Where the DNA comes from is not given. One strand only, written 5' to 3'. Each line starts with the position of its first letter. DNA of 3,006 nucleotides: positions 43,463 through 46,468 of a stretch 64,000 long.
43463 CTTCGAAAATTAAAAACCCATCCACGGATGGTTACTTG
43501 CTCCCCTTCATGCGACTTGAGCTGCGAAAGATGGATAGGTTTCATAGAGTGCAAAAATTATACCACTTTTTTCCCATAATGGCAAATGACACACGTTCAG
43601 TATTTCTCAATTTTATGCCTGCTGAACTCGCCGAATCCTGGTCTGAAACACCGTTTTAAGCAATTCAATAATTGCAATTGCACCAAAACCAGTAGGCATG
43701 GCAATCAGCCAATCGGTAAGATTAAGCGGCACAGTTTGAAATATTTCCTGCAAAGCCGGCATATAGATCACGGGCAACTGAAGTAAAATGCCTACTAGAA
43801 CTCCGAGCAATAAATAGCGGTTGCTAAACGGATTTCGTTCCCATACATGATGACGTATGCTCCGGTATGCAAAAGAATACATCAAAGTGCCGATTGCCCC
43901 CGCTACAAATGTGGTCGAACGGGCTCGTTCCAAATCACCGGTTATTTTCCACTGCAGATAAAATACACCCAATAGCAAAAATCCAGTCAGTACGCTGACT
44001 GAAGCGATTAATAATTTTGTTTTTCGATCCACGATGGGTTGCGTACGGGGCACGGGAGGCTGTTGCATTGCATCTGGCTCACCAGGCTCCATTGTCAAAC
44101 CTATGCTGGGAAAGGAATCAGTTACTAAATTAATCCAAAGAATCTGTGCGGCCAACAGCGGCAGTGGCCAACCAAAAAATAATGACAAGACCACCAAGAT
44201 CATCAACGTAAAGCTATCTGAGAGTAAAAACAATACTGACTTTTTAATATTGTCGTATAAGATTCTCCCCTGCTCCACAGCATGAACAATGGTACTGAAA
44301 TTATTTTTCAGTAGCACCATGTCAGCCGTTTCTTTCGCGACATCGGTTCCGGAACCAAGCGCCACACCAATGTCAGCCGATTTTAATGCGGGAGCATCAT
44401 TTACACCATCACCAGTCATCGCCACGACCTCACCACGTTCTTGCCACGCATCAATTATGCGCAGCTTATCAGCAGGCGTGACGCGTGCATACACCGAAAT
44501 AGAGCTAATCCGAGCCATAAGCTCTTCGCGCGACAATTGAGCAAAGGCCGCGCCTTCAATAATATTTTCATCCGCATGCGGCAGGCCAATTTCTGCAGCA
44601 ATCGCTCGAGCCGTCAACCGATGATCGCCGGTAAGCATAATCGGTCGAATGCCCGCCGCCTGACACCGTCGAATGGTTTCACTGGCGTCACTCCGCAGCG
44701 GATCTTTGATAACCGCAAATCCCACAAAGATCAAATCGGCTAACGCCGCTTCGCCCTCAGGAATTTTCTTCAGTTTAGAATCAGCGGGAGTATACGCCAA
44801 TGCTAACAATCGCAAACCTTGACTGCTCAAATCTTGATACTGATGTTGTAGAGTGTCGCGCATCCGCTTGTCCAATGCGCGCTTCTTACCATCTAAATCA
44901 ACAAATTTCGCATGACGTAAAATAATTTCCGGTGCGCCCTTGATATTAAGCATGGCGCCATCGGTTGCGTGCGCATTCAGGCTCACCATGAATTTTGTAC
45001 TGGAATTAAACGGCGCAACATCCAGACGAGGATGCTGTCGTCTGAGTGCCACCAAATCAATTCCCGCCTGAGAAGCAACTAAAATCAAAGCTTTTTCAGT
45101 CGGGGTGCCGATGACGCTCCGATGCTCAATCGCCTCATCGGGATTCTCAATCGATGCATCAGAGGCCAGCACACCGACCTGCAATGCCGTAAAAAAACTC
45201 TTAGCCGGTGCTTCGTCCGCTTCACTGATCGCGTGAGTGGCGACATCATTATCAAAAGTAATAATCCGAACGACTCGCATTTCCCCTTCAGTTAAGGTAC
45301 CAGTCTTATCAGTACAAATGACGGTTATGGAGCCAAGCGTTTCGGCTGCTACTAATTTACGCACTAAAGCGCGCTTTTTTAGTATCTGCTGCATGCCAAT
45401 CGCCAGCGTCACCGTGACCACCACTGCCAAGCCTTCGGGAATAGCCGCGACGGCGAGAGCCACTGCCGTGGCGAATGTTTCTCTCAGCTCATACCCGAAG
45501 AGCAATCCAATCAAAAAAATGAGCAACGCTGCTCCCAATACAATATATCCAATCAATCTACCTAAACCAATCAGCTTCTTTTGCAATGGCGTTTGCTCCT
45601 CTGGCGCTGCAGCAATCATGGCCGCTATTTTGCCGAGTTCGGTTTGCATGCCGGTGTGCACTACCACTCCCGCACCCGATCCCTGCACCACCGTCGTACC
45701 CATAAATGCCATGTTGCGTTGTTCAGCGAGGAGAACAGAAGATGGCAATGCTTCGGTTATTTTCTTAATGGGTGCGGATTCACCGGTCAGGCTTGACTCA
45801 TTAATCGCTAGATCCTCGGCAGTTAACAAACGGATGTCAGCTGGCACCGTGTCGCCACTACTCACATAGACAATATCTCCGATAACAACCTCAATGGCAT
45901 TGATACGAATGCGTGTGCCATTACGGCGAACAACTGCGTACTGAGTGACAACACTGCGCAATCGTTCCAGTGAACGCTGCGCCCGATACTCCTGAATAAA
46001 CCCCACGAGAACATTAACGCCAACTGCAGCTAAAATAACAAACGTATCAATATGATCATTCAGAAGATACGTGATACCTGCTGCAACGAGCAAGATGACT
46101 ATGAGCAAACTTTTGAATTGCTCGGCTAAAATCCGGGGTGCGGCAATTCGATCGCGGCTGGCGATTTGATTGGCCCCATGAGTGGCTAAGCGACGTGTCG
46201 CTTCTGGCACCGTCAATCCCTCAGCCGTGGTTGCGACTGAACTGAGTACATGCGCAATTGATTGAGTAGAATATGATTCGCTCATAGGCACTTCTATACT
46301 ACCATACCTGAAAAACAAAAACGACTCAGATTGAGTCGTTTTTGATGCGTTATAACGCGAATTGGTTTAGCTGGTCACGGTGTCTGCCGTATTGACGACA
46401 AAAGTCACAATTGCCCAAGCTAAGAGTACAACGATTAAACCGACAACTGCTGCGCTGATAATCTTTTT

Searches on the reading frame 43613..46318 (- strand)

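Call 99: search_protein_families(library=pfam, proteins=[window:43613-46318:-], max_evalue=0.0001)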
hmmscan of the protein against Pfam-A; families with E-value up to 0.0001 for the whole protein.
window:43613-46318:- (901 aa): 6 families
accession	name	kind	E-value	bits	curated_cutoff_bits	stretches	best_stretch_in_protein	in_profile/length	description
PF00689.26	Cation_ATPase_C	-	5.1e-49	166.8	27.3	1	718-889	1-174/175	Cation transporting ATPase, C-terminus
PF00122.25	E1-E2_ATPase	-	2.5e-48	164.5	28.1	1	126-315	5-181/181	E1-E2 ATPase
PF00702.32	Hydrolase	-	2.1e-20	74.4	26.4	1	331-649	1-191/191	haloacid dehalogenase-like hydrolase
PF13246.12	Cation_ATPase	-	2e-17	63.4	21.7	1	384-471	2-89/91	Cation transport ATPase (P-type)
PF00690.31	Cation_ATPase_N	-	1.3e-12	47.6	20.4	1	17-82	2-68/69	Cation transporter/ATPase, N-terminus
PF08282.18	Hydrolase_3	-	8.6e-08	32.7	20.9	1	629-680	203-254/255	haloacid dehalogenase-like hydrolase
